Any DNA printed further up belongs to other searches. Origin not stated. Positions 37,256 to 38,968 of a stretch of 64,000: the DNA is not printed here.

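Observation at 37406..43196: Co-directional six-gene cluster of uncharacterised proteins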

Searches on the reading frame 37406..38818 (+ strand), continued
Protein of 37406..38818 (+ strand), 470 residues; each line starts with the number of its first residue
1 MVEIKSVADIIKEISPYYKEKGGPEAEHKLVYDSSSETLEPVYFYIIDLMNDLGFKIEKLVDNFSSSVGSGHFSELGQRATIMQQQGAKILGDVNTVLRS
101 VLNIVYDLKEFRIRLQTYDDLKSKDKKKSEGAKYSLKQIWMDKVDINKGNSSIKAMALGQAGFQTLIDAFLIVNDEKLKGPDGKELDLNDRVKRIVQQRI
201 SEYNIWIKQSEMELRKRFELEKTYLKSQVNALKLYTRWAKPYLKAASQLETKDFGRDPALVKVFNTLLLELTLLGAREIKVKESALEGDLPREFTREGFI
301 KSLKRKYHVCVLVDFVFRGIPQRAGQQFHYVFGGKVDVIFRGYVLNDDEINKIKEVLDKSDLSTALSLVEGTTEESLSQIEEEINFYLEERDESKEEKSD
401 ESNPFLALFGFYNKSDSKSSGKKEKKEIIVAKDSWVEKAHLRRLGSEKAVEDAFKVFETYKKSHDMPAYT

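Call 89: find_encoding_contigs(protein=P0344, flank=10000, max_places=1)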
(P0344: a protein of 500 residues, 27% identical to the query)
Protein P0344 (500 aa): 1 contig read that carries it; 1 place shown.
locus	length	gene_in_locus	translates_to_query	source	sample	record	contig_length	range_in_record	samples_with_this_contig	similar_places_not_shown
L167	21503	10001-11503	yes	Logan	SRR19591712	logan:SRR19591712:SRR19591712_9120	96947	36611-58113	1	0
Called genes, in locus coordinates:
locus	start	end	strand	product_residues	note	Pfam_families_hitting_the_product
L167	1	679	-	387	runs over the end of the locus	PF00589:Phage_integrase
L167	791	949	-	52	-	-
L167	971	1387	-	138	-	-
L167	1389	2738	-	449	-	PF01935:DUF87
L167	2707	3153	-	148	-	-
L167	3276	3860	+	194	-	-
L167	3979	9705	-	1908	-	PF13927:Ig_3 (faint), PF22352:K319L-like_PKD (faint), PF18998:Flg_new_2, PF01833:TIG, PF08309:LVIVD (weak), PF09136:Glucodextran_B (faint)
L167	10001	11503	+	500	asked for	-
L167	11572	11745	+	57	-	-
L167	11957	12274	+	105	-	PF00436:SSB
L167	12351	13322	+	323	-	PF01807:Zn_ribbon_DnaG, PF08275:DNAG_N (faint), PF13662:Toprim_4, PF13155:Toprim_2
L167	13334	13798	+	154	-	PF04002:RadC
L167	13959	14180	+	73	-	-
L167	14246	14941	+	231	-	-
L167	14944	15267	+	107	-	-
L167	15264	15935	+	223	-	PF00899:ThiF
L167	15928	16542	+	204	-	-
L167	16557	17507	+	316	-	-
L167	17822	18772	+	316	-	PF01904:DUF72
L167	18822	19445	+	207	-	PF01726:LexA_DNA_bind, PF00717:Peptidase_S24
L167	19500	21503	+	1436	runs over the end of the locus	PF00817:IMS, PF11799:IMS_C, PF02811:PHP, PF07733:DNA_pol3_alpha, PF17657:DNA_pol3_finger, PF14579:HHH_6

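Call 93: find_related_loci(query=A4, collection=viral_contigs, flank=10000)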
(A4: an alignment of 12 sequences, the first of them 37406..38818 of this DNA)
Query A4 (470 aa) in viral_contigs; peptide patterns used: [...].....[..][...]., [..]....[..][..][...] (x = any residue, [..] = any of these).
144 stretches matched a pattern, but none encodes a relative of the query by tblastn (E <= 1e-3).

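Call 94: find_encoding_contigs(protein=P0385, flank=10000, max_places=2)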
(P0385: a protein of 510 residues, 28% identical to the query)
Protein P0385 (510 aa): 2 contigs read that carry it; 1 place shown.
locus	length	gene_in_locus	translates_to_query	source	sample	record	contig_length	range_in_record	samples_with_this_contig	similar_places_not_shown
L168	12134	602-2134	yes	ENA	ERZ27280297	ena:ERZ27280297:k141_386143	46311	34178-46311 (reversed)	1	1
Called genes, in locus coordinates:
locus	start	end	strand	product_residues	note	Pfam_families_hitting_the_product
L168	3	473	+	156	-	?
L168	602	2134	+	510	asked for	-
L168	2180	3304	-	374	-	PF04055:Radical_SAM (faint)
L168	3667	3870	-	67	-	-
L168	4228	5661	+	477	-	PF13701:DDE_Tnp_1_4, PF01872:RibD_C, PF00925:GTP_cyclohydro2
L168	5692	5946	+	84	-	-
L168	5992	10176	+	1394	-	PF00069:Pkinase, PF07714:PK_Tyr_Ser-Thr, PF25000:DUF7779, PF24885:TPR_NPHP3, PF13424:TPR_12, PF13374:TPR_10, PF13424:TPR_12, PF24885:TPR_NPHP3, +37 more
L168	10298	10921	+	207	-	PF25000:DUF7779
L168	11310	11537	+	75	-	-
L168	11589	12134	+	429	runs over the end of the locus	PF05141:DIT1_PvcA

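Call 95: find_encoding_contigs(protein=P0335, flank=10000, max_places=2)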
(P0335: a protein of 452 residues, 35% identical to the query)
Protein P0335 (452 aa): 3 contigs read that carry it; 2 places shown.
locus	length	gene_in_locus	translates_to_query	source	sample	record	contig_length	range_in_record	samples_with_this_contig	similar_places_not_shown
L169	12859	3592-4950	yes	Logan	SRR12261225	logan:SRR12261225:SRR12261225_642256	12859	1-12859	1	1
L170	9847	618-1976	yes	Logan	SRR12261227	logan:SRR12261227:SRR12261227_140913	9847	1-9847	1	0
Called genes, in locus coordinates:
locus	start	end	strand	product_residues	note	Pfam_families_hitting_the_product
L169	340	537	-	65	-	-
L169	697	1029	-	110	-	-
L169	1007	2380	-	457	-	PF01935:DUF87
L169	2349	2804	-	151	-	-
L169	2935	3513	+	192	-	-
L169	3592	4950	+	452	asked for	-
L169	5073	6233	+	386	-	PF00589:Phage_integrase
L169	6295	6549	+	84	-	-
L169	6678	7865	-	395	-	PF04055:Radical_SAM (weak)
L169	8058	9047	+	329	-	PF00004:AAA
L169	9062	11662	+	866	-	PF00082:Peptidase_S8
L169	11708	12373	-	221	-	PF11740:KfrA_N (weak)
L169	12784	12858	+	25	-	?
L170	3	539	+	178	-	?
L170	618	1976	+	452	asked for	-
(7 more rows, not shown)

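Call 97: search_protein_families(library=padloc, proteins=[L169:697-1029:-, L169:1007-2380:-, L169:2349-2804:-, L169:2935-3513:+, L169:3592-4950:+, L167:10001-11503:+, L169:6678-7865:-, L169:8058-9047:+, L169:9062-11662:+], max_evalue=0.01)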
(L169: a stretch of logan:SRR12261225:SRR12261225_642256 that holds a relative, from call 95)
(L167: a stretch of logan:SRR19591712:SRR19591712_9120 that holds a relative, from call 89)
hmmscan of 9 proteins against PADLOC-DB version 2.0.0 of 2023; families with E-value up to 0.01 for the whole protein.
L169:697-1029:- (110 aa): 0 families

L169:1007-2380:- (457 aa): 11 families
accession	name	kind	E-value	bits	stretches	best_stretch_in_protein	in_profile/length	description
PDLC04140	mad8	-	1.1e-10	39.6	1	99-436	28-302/314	mads_8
PDLC04105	HerA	-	7.5e-10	36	1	323-418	422-522/576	-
PDLC01055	HerA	-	2.9e-09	34.3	2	274-410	375-490/532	Type III coevolved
PDLC04104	HerA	-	1.3e-06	25.4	1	335-430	239-335/379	-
PDLC04106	HerA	-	3.7e-06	23.8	1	322-431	513-628/667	-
PDLC02185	HerA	-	5.8e-06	23.3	1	309-398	437-527/585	-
PDLC04100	HerA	-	1.9e-05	21.5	1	308-396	430-519/580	-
PDLC04098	HerA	-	2.9e-05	20.8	1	301-380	509-594/686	-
PDLC04103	HerA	-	3.3e-05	20.4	1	324-419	445-544/579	-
PDLC02188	HerA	-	5.1e-05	20.3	1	324-398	432-508/578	-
PDLC04102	HerA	-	0.0081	12.5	0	324-394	509-581/654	-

L169:2349-2804:- (151 aa): 0 families

L169:2935-3513:+ (192 aa): 0 families

L169:3592-4950:+ (452 aa): 0 families

L167:10001-11503:+ (500 aa): 0 families

L169:6678-7865:- (395 aa): 0 families

L169:8058-9047:+ (329 aa): 7 families
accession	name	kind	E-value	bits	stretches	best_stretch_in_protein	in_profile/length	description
PDLC02196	IetA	-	4.6e-73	244.8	1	24-325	25-321/374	-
PDLC02195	IetA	-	1.5e-62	210.2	1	29-311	30-322/395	-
PDLC04232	IetA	-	7.4e-60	201.1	1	2-324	3-315/330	-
PDLC04231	IetA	-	5.2e-39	132.6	1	92-266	84-258/262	-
PDLC00915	TRIP13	-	2.1e-14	51.6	1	113-293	51-257/302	TRIP13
PDLC00914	TRIP13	-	4.9e-11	40.6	1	161-278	124-241/302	TRIP13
PDLC04140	mad8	-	0.00045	17.8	1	122-240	24-101/314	mads_8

L169:9062-11662:+ (866 aa): 9 families
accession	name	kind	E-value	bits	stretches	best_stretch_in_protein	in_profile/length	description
PDLC02198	IetS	-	1.2e-53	180.2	1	311-851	243-783/795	-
PDLC02197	IetS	-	1.9e-41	140.2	1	280-716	216-611/749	-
PDLC02201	IetS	-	4.3e-39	132.4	1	319-716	253-602/781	-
PDLC04233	IetS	-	9.9e-33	111.2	1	422-852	412-849/855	-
PDLC02199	IetS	-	2.8e-31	106.5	1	274-716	269-680/826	-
PDLC02200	IetS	-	4e-22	76.2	1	318-723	267-633/780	-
PDLC02202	IetS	-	8.1e-19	65.3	1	319-679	296-600/780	-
PDLC04234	IetS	-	1.6e-07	28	1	423-563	415-565/656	-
PDLC03014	subtilase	-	7e-07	27.1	1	304-616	164-358/391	-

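Call 98: search_protein_families(library=pfam, proteins=[L169:697-1029:-, L169:1007-2380:-, L169:2349-2804:-, L169:2935-3513:+, L169:3592-4950:+, L167:10001-11503:+, L169:6678-7865:-], max_evalue=0.1)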
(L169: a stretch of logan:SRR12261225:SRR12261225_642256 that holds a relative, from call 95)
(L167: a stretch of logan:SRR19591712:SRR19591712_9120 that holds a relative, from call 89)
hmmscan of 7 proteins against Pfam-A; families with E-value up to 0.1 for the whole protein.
L169:697-1029:- (110 aa): 0 families

L169:1007-2380:- (457 aa): 3 families
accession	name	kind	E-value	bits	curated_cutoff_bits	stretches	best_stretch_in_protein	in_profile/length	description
PF01935.23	DUF87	-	1.2e-10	42.3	23.2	1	77-156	3-80/220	Helicase HerA, central domain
PF05872.18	HerA_C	-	6.3e-05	22.2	22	1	314-394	252-326/502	Helicase HerA-like C-terminal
PF05707.18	Zot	-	0.0072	16.2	20.3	1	323-379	85-141/197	Zonular occludens toxin (Zot)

L169:2349-2804:- (151 aa): 0 families

L169:2935-3513:+ (192 aa): 5 families
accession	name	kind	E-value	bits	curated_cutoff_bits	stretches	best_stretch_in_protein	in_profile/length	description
PF13814.12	Replic_Relax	-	0.0041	17.7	25.3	0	147-187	26-70/191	Replication-relaxation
PF03551.20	PadR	-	0.0049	17.3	27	0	153-185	37-71/75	Transcriptional regulator PadR-like family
PF01475.25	FUR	-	0.013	16.1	23.1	0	112-179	8-73/121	Ferric uptake regulator family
PF03297.21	Ribosomal_S25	-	0.037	14.7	28.8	0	112-171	32-94/101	S25 ribosomal protein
PF01638.23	HxlR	-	0.044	14.1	20.8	0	152-187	38-73/91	HxlR-like helix-turn-helix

L169:3592-4950:+ (452 aa): 1 family
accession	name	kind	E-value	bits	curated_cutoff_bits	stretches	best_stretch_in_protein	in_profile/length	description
PF15070.11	GOLGA2L5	-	0.01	15.2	29.2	1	134-224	28-119/520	Putative golgin subfamily A member 2-like protein 5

L167:10001-11503:+ (500 aa): 2 families
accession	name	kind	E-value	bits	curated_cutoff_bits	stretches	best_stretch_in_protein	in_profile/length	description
PF13373.11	Dsc3_C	-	0.024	15.3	25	0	136-187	10-64/145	DSC E3 ubiquitin ligase complex subunit 3, C-terminal domain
PF22116.1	DUF6944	-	0.07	12.9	32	0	79-158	77-151/167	Family of unknown function (DUF6944)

L169:6678-7865:- (395 aa): 1 family
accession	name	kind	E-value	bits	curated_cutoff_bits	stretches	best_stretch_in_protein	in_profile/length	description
PF04055.27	Radical_SAM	-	4.7e-07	30.6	29.5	1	96-270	1-148/166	Radical SAM superfamily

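Call 99: search_dna_similar(query=P0335, collection=plasmids, mode=protein, max_evalue=0.001, max_rows=15)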
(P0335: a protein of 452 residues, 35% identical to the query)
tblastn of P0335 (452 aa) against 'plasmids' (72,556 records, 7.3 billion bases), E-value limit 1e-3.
No match.

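Call 100: search_dna_similar(query=P0335, collection=phages, mode=protein, max_evalue=0.001, max_rows=15)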
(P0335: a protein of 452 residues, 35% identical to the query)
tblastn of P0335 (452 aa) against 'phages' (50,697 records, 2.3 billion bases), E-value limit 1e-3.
No match.

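Call 102: find_encoding_contigs(protein=P0370, flank=10000, max_places=2)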
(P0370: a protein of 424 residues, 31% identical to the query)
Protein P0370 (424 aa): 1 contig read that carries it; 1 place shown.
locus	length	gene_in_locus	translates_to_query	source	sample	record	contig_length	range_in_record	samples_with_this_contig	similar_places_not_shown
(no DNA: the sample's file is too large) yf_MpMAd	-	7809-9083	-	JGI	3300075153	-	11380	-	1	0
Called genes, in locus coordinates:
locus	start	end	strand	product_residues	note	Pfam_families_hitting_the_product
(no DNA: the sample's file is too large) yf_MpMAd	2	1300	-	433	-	?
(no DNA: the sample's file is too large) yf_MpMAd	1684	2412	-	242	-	-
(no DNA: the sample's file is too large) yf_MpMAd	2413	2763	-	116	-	PF13560:HTH_31, PF01381:HTH_3, PF12844:HTH_19, PF13443:HTH_26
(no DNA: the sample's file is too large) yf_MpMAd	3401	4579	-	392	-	PF00589:Phage_integrase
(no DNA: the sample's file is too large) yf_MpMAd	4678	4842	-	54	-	-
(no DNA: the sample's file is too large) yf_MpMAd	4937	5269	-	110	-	-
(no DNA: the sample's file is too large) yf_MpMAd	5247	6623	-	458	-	PF01935:DUF87, PF05872:HerA_C (faint)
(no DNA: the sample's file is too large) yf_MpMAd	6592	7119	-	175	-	-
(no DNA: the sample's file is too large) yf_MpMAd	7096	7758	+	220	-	-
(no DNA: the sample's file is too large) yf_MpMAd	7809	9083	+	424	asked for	-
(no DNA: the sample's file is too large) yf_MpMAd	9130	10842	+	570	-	PF13415:Beta-prop_FBX42, PF24681:Kelch_KLHDC2_KLHL20_DRC7, PF13415:Beta-prop_FBX42, PF24981:Beta-prop_ATRN-LZTR1, PF24681:Kelch_KLHDC2_KLHL20_DRC7, PF13415:Beta-prop_FBX42, PF24981:Beta-prop_ATRN-LZTR1, PF24681:Kelch_KLHDC2_KLHL20_DRC7, +5 more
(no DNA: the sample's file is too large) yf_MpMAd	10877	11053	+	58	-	-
